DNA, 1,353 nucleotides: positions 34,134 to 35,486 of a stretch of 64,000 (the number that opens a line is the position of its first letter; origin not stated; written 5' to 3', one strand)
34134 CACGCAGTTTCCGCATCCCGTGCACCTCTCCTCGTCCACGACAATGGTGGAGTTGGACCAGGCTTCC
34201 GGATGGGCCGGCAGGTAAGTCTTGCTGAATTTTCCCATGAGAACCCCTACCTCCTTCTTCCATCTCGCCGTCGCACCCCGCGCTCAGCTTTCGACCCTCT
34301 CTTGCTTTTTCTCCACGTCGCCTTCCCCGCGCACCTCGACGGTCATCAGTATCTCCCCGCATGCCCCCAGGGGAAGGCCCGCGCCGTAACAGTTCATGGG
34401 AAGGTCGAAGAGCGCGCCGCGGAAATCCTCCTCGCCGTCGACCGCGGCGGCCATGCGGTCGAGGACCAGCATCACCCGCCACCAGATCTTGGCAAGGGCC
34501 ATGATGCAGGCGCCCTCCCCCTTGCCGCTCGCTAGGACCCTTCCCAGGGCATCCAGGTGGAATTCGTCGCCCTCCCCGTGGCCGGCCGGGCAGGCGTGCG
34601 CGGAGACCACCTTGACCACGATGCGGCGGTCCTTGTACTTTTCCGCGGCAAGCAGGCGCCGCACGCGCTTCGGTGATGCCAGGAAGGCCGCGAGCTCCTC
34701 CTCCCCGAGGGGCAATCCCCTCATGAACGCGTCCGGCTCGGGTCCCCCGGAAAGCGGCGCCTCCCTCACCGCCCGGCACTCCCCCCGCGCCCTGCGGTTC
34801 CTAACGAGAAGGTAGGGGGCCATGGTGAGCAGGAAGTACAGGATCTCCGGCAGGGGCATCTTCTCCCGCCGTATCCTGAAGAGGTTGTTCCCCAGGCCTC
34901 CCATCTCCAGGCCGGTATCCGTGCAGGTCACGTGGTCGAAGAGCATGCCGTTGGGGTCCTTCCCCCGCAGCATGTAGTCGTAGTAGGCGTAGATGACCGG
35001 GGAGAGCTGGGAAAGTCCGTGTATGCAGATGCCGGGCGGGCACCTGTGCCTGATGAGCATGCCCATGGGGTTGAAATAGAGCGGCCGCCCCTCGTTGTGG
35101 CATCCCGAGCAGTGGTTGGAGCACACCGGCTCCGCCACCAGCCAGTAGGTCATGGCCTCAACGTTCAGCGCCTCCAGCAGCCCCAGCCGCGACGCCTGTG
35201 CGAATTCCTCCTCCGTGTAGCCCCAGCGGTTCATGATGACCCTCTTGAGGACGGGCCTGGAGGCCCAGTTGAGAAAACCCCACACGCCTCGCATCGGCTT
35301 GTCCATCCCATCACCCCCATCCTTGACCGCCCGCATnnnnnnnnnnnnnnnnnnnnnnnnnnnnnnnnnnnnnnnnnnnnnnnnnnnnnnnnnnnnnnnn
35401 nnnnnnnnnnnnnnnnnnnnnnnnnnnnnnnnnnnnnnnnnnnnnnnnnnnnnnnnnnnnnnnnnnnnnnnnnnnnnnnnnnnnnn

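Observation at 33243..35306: Ferredoxin-nitroreductase fusion followed by a 341-aa Cys/His-rich unknown protein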

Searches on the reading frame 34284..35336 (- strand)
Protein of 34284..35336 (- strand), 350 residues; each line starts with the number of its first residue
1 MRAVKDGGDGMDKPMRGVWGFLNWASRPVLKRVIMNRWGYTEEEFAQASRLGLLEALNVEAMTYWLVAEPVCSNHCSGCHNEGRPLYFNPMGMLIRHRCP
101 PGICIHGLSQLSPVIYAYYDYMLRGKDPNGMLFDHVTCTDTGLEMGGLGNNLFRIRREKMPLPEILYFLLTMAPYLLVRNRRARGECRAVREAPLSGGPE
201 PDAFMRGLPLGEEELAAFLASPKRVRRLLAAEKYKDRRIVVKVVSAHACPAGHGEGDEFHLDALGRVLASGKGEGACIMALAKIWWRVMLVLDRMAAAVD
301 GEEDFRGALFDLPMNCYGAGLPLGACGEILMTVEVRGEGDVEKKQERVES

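Call 3: search_protein_families(library=pfam, proteins=[window:34284-35306:-], max_evalue=0.1)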
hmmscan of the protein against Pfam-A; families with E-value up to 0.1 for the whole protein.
window:34284-35306:- (340 aa): 0 families

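Call 4: search_protein_families(library=ncbifam, proteins=[window:34284-35306:-], max_evalue=0.1)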
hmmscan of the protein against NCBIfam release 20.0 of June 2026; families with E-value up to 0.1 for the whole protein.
window:34284-35306:- (340 aa): 1 family
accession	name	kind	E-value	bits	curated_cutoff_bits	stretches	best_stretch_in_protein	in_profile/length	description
TIGR04076.1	TIGR04076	subfamily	7.6e-07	29.6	33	1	228-281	3-54/91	TIGR04076 family protein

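Call 7: find_homologous_proteins(query=window:34284-35306:-, max_evalue=0.001)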
Query window:34284-35306:- (340 aa): 117 proteins with E <= 0.001 among 8000 candidates.
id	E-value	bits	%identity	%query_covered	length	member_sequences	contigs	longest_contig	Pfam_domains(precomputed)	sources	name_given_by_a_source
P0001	1.5e-206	704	90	99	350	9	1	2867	-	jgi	-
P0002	1.8e-165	569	74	95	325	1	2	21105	-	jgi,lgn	jgi:uncharacterized repeat protein (TIGR04076 family)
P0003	3.5e-164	564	75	94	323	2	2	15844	-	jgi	-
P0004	3.8e-164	564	74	94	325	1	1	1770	-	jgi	jgi:uncharacterized repeat protein (TIGR04076 family)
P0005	1.3e-163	562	73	93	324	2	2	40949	-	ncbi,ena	-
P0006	1.5e-162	559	74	93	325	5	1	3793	-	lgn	-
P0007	6.1e-162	557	74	94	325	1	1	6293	-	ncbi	-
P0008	1.4e-161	556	72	95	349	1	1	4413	-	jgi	jgi:uncharacterized repeat protein (TIGR04076 family)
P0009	2.3e-161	555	73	93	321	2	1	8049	-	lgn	-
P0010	4.5e-160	551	70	97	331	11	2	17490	-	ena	-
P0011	9.4e-160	550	73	94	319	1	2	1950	-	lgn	-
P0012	6.6e-159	547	71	93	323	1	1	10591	-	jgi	jgi:uncharacterized repeat protein (TIGR04076 family)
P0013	7.5e-159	547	71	94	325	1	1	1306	-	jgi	jgi:uncharacterized repeat protein (TIGR04076 family)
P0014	7.9e-159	547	73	91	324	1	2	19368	-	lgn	-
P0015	1.3e-158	546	74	94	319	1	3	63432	-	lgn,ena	-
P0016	1.7e-158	546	72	94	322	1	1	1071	-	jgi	jgi:uncharacterized repeat protein (TIGR04076 family)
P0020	1.6e-157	542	72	91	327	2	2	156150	-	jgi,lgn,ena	-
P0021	2.2e-157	542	71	94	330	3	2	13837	-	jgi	jgi:uncharacterized repeat protein (TIGR04076 family)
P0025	1.9e-156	539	71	93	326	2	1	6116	-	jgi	jgi:uncharacterized repeat protein (TIGR04076 family)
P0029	4.1e-156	538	71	94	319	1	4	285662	-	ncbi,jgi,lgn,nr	ncbi:MAG: hypothetical protein H5T74_05100 [Actinobacteria bacterium]|nr:hypothetical protein [Actin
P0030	8.1e-156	537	70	94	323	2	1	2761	-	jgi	jgi:uncharacterized repeat protein (TIGR04076 family)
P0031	1.9e-155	536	70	93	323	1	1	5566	-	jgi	jgi:uncharacterized repeat protein (TIGR04076 family)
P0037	4.8e-153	528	70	94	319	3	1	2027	-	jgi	jgi:uncharacterized repeat protein (TIGR04076 family)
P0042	5.2e-152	524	71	93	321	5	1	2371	-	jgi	jgi:uncharacterized repeat protein (TIGR04076 family)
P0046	8.6e-151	520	69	94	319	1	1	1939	-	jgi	jgi:uncharacterized repeat protein (TIGR04076 family)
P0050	3.7e-150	518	67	93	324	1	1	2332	-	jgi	jgi:uncharacterized repeat protein (TIGR04076 family)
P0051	5.0e-150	518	68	91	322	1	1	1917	-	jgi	jgi:uncharacterized repeat protein (TIGR04076 family)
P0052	2.9e-149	515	68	91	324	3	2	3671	-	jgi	jgi:uncharacterized repeat protein (TIGR04076 family)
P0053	6.8e-149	514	66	94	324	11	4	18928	-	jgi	jgi:uncharacterized repeat protein (TIGR04076 family)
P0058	1.3e-147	510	69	93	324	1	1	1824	-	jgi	jgi:uncharacterized repeat protein (TIGR04076 family)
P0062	4.6e-146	505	68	91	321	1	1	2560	-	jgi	jgi:uncharacterized repeat protein (TIGR04076 family)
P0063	7.3e-146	504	67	91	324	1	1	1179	-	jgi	jgi:uncharacterized repeat protein (TIGR04076 family)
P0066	1.9e-144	499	64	94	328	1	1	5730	-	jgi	jgi:uncharacterized repeat protein (TIGR04076 family)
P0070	8.3e-144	497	67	91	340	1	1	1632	-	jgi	jgi:uncharacterized repeat protein (TIGR04076 family)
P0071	1.1e-143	497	65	93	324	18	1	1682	-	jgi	jgi:uncharacterized repeat protein (TIGR04076 family)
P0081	8.0e-141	487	64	93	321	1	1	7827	-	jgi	jgi:uncharacterized repeat protein (TIGR04076 family)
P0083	3.6e-140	485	63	93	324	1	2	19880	-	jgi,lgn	jgi:uncharacterized repeat protein (TIGR04076 family)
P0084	4.4e-140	485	63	94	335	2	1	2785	-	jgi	jgi:uncharacterized repeat protein (TIGR04076 family)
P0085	5.4e-140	485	63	94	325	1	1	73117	-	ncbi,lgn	-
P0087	9.2e-140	484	66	91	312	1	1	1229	-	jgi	jgi:uncharacterized repeat protein (TIGR04076 family)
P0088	2.1e-139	483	72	84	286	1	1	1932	-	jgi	jgi:uncharacterized repeat protein (TIGR04076 family)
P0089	1.8e-138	480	64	93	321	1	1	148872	-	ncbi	-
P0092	2.3e-133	463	61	95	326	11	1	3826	-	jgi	jgi:uncharacterized repeat protein (TIGR04076 family)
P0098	1.3e-118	414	71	73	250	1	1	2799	-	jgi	jgi:uncharacterized repeat protein (TIGR04076 family)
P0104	1.1e-114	402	70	72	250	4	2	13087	-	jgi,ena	jgi:uncharacterized repeat protein (TIGR04076 family)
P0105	8.9e-112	392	67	72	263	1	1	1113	-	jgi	jgi:uncharacterized repeat protein (TIGR04076 family)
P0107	5.5e-111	389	55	91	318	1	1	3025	-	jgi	jgi:uncharacterized repeat protein (TIGR04076 family)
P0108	3.8e-107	377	56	90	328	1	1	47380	-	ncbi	-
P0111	3.5e-101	357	72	64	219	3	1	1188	-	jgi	jgi:uncharacterized repeat protein (TIGR04076 family)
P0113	1.5e-94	335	50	91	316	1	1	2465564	-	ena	-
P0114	3.5e-94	334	65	66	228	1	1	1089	-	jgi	jgi:uncharacterized repeat protein (TIGR04076 family)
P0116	1.7e-80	289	67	56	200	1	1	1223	-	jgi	jgi:uncharacterized repeat protein (TIGR04076 family)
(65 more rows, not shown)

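Call 9: find_encoding_contigs(protein=P0029, flank=10000, max_places=2)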
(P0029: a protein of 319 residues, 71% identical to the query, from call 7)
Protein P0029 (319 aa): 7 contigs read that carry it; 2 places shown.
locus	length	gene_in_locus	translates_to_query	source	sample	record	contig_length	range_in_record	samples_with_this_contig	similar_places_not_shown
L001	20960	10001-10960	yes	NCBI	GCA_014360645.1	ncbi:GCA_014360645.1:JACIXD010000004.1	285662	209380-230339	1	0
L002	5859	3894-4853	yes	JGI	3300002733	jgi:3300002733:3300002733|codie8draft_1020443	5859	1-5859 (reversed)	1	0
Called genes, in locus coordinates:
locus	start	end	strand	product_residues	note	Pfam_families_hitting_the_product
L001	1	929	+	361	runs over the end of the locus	PF12797:Fer4_2 (faint), PF12837:Fer4_6 (weak), PF13237:Fer4_10, PF14697:Fer4_21 (weak), PF12838:Fer4_7 (weak), PF13187:Fer4_9 (weak), PF00037:Fer4, PF12837:Fer4_6 (weak)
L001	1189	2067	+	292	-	PF04909:Amidohydro_2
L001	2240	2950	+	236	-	PF02596:DUF169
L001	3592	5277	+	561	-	PF00501:AMP-binding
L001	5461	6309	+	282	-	PF07728:AAA_5, PF08406:CbbQ_C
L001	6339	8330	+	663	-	-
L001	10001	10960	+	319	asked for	-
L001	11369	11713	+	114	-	-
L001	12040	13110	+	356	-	-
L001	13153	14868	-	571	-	PF07969:Amidohydro_3 (weak), PF01979:Amidohydro_1 (weak), PF07969:Amidohydro_3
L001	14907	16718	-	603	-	PF00149:Metallophos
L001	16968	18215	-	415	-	PF07690:MFS_1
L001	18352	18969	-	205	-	PF13526:DUF4125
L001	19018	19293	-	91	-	PF04226:Transgly_assoc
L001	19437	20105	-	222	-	PF14196:ATC_hydrolase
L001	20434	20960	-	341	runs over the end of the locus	PF00365:PFK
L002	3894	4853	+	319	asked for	-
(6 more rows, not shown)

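Call 10: find_encoding_contigs(protein=P0113, flank=10000, max_places=2)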
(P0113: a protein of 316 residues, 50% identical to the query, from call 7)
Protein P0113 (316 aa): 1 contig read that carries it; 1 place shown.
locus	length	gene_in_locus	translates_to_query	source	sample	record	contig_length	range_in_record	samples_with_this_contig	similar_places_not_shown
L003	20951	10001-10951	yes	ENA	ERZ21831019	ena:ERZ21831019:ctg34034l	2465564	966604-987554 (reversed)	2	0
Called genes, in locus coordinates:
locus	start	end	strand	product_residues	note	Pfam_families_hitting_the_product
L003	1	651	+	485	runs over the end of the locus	PF06368:Met_asp_mut_E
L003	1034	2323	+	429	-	PF00083:Sugar_tr (weak), PF07690:MFS_1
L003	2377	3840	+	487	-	PF06368:Met_asp_mut_E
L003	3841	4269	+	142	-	PF02310:B12-binding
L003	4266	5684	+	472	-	PF13941:MutL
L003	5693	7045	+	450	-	PF03972:MmgE_PrpD_N, PF19305:MmgE_PrpD_C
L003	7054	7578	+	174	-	PF02572:CobA_CobO_BtuR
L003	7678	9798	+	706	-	PF01590:GAF (faint), PF00158:Sigma54_activat, PF14532:Sigma54_activ_2, PF00004:AAA (weak), PF07724:AAA_2 (weak), PF07728:AAA_5, PF25601:AAA_lid_14, PF02954:HTH_8 (weak)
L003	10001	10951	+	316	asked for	-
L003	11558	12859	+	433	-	PF22691:Thiolase_C_1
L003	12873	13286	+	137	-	PF12172:zf-ChsH2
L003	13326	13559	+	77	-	PF00550:PP-binding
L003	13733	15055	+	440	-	PF02803:Thiolase_C (faint), PF22691:Thiolase_C_1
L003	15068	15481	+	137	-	PF12172:zf-ChsH2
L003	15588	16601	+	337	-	PF01515:PTA_PTB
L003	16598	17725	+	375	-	PF00871:Acetate_kinase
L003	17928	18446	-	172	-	-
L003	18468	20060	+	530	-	-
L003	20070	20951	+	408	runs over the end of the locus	PF07044:DUF1329, PF17131:TP_0789-like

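Call 11: find_encoding_contigs(protein=window:34284-35336:-, flank=10000, max_places=3)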
Protein window:34284-35336:- (350 aa): no gene with exactly this product is on record in the collection.

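Call 18: search_solved_structures(query=A1, max_evalue=10, show_alignments=2)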
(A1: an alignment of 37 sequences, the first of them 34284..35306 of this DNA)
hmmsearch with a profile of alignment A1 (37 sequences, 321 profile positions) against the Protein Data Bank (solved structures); distinct sequences matched with E-value up to 10: 0.

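Call 19: find_encoding_contigs(protein=P0020, flank=10000, max_places=1)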
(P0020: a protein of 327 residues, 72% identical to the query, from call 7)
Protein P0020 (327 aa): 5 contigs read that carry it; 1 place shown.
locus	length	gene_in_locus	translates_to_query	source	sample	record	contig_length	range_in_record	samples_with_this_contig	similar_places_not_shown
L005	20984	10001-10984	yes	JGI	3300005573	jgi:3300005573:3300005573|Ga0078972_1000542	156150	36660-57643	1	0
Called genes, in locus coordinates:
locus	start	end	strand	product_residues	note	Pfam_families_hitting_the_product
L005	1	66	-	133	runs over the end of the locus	-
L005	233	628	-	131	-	-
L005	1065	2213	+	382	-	-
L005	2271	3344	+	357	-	PF09594:GT87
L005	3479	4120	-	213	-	PF01300:Sua5_yciO_yrdC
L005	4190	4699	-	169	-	PF00731:AIRC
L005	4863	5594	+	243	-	PF07826:IMP_cyclohyd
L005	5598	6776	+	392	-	PF01808:AICARFT_IMPCHas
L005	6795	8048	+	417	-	PF12897:Asp_aminotransf, PF00155:Aminotran_1_2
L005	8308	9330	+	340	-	PF01548:DEDD_Tnp_IS110, PF02371:Transposase_20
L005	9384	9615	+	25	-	-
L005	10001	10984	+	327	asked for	-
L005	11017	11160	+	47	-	-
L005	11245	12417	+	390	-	PF11008:DUF2846 (weak)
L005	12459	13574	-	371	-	PF00730:HhH-GPD, PF00633:HHH, PF00293:NUDIX, PF14815:NUDIX_4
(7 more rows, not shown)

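Call 20: find_encoding_contigs(protein=P0089, flank=10000, max_places=1)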
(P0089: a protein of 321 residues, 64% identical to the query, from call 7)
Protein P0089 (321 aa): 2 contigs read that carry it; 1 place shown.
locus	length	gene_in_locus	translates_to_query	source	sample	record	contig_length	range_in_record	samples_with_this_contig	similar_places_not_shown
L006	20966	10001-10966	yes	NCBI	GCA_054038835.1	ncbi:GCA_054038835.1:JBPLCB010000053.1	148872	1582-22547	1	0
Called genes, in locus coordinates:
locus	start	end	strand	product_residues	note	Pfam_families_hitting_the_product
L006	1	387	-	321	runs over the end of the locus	-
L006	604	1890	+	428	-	PF00534:Glycos_transf_1 (weak)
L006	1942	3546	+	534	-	PF03092:BT1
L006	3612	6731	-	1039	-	PF02954:HTH_8 (faint), PF01590:GAF (weak), PF13492:GAF_3 (weak), PF00158:Sigma54_activat, PF01078:Mg_chelatase (faint), PF14532:Sigma54_activ_2, PF07728:AAA_5 (weak), PF25601:AAA_lid_14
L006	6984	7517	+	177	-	PF13686:DrsE_2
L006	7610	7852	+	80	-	PF01206:TusA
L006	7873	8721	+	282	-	PF00106:adh_short, PF08659:KR, PF13561:adh_short_C2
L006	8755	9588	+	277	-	PF07110:EthD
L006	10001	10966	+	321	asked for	-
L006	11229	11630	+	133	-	-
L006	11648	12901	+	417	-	PF02771:Acyl-CoA_dh_N, PF02770:Acyl-CoA_dh_M, PF00441:Acyl-CoA_dh_1, PF08028:Acyl-CoA_dh_2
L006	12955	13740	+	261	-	PF09918:DUF2148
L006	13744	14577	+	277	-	PF09918:DUF2148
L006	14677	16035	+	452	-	PF00501:AMP-binding, PF14535:AMP-binding_C_2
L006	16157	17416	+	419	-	PF00108:Thiolase_N, PF02803:Thiolase_C (weak), PF22691:Thiolase_C_1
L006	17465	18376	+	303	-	PF04909:Amidohydro_2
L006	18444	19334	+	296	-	PF04909:Amidohydro_2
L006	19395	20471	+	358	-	PF03480:DctP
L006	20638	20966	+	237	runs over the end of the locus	PF00881:Nitroreductase, PF14512:TM1586_NiRdase (weak)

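Call 21: find_encoding_contigs(protein=P0108, flank=10000, max_places=1)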
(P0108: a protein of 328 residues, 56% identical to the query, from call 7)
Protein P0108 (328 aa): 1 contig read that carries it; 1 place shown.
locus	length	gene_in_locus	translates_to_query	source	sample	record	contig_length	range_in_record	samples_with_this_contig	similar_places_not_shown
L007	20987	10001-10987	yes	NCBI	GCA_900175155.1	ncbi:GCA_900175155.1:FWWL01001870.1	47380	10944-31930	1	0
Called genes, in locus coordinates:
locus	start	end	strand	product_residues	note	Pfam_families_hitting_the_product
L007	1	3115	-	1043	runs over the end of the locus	PF12705:PDDEXK_1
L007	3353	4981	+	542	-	PF01565:FAD_binding_4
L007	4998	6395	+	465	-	PF00890:FAD_binding_2 (faint), PF01134:GIDA (faint), PF01266:DAO (faint), PF03486:HI0933_like (faint), PF07992:Pyr_redox_2 (faint), PF12831:FAD_oxidored, PF01494:FAD_binding_3 (weak)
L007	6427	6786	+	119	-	PF13484:Fer4_16 (faint), PF14697:Fer4_21 (faint), PF00037:Fer4 (weak), PF12797:Fer4_2 (weak), PF12837:Fer4_6 (weak), PF13237:Fer4_10 (weak), PF12838:Fer4_7 (weak), PF13187:Fer4_9, +1 more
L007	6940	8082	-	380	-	PF02771:Acyl-CoA_dh_N, PF02770:Acyl-CoA_dh_M, PF00441:Acyl-CoA_dh_1, PF08028:Acyl-CoA_dh_2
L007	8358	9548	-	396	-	PF02754:CCG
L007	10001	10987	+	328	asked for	-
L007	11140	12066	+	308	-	PF00005:ABC_tran, PF13304:AAA_21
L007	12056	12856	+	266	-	PF01061:ABC2_membrane (weak), PF12679:ABC2_membrane_2, PF12730:ABC2_membrane_4 (weak), PF12698:ABC2_membrane_3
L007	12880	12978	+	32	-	-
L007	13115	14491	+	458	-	PF00890:FAD_binding_2 (faint), PF01266:DAO (faint), PF01494:FAD_binding_3 (faint), PF13450:NAD_binding_8 (weak)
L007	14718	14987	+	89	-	PF04014:MazE_antitoxin (weak)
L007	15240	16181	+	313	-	PF01135:PCMT, PF01209:Ubie_methyltran, PF06325:PrmA, PF13489:Methyltransf_23, PF08241:Methyltransf_11, PF08242:Methyltransf_12, PF13649:Methyltransf_25, PF13847:Methyltransf_31, +4 more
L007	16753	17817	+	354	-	-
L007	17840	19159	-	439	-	PF01546:Peptidase_M20, PF07687:M20_dimer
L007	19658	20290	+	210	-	-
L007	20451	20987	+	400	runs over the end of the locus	PF13824:zf-Mss51 (faint)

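Call 23: predict_structure(alignment_id=A1)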
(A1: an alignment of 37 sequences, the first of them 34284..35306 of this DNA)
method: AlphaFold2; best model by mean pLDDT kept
length: 340 residues; sequences in the alignment: 37
mean_pLDDT: 88.3   pTM: 0.81
mean pLDDT of the five models: 88.3, 86.8, 81.1, 77.9, 75.1
residues with pLDDT >= 90: 215; 70-90: 100; 50-70: 15; < 50: 10
segments of 3 or more residues with pLDDT < 50: 134-136, 336-340
pLDDT, mean of each block of 10 residues (from residue 1): 69 91 94 94 87 95 84 92 91 87 91 92 87 56 94 95 95 91 94 96 96 96 95 93 93 92 83 92 93 84 85 88 89 52
secondary structure, 60 per line:
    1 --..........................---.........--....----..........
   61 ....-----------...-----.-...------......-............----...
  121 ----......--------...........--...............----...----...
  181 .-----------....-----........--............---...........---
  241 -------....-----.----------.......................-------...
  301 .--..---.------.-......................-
elements in order: H3-28 H32-40 H43-46 E54-64 E76-78 H95-100 H102-113 E125-130 E139-149 H152-166 H178-181 H193-196 H202-209 H212-223 E227-237 E248-251 H268-290 H298-301 E318-327 H328-339

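Call 30: find_encoding_contigs(protein=P0085, flank=10000, max_places=1)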
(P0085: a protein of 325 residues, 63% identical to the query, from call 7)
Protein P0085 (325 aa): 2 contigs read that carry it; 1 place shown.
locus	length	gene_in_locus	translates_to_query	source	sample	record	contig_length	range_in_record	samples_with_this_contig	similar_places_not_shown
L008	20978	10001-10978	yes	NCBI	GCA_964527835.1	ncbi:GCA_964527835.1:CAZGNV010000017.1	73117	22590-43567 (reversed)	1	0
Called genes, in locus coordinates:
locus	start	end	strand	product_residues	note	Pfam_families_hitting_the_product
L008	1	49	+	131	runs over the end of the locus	PF05168:HEPN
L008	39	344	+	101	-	PF01909:NTP_transf_2, PF18765:Polbeta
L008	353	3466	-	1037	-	PF01590:GAF (faint), PF00158:Sigma54_activat, PF01078:Mg_chelatase (faint), PF14532:Sigma54_activ_2, PF07728:AAA_5 (weak), PF25601:AAA_lid_14, PF02954:HTH_8 (weak)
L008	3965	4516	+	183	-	PF13686:DrsE_2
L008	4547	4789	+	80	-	PF01206:TusA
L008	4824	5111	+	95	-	-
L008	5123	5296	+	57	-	-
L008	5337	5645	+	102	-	PF02635:DsrE (weak)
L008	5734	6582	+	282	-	PF00106:adh_short, PF01370:Epimerase (weak), PF08659:KR, PF13561:adh_short_C2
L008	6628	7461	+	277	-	PF07110:EthD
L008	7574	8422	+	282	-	PF00106:adh_short, PF08659:KR, PF13561:adh_short_C2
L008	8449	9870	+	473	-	PF06863:DUF1254, PF06742:DUF1214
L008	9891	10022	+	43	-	-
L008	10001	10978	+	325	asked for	-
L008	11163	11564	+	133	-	-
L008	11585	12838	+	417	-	PF02771:Acyl-CoA_dh_N, PF02770:Acyl-CoA_dh_M, PF00441:Acyl-CoA_dh_1, PF08028:Acyl-CoA_dh_2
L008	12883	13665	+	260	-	PF09918:DUF2148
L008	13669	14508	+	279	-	PF09918:DUF2148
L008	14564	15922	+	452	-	PF00501:AMP-binding (weak), PF14535:AMP-binding_C_2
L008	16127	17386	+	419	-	PF00108:Thiolase_N, PF22691:Thiolase_C_1, PF02803:Thiolase_C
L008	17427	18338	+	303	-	PF04909:Amidohydro_2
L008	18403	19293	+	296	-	PF04909:Amidohydro_2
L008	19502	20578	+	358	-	PF03480:DctP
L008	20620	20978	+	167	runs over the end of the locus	PF04290:DctQ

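Call 31: find_encoding_contigs(protein=P0015, flank=10000, max_places=1)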
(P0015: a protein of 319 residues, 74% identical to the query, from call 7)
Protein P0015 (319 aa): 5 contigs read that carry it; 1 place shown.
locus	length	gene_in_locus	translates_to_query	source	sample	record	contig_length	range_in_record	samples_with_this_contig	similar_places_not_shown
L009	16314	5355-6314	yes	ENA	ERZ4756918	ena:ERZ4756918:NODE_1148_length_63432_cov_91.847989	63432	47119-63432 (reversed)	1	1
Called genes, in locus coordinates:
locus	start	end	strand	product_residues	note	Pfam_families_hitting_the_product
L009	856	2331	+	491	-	PF02771:Acyl-CoA_dh_N, PF02770:Acyl-CoA_dh_M, PF00441:Acyl-CoA_dh_1 (weak), PF08028:Acyl-CoA_dh_2 (faint), PF00441:Acyl-CoA_dh_1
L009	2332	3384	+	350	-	PF02771:Acyl-CoA_dh_N, PF00441:Acyl-CoA_dh_1, PF08028:Acyl-CoA_dh_2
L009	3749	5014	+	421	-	PF00108:Thiolase_N, PF00109:ketoacyl-synt (weak), PF08545:ACP_syn_III (faint), PF02803:Thiolase_C, PF22691:Thiolase_C_1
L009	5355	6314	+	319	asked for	-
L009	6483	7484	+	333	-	PF12838:Fer4_7 (faint), PF12797:Fer4_2 (weak), PF13187:Fer4_9 (weak), PF00037:Fer4 (weak), PF13237:Fer4_10 (faint), PF14512:TM1586_NiRdase (faint), PF00881:Nitroreductase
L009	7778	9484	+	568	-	PF00501:AMP-binding, PF13193:AMP-binding_C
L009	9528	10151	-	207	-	PF00440:TetR_N, PF17932:TetR_C_24 (weak)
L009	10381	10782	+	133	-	-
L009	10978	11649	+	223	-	PF09918:DUF2148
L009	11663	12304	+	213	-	PF09918:DUF2148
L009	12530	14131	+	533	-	PF00501:AMP-binding, PF13193:AMP-binding_C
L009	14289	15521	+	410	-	PF02771:Acyl-CoA_dh_N, PF02770:Acyl-CoA_dh_M, PF00441:Acyl-CoA_dh_1, PF22924:ACOX_C_alpha1 (weak), PF08028:Acyl-CoA_dh_2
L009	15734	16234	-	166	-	PF01594:AI-2E_transport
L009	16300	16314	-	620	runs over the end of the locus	PF00111:Fer2, PF17650:RACo_linker, PF17651:Raco_middle, PF14574:RACo_C_ter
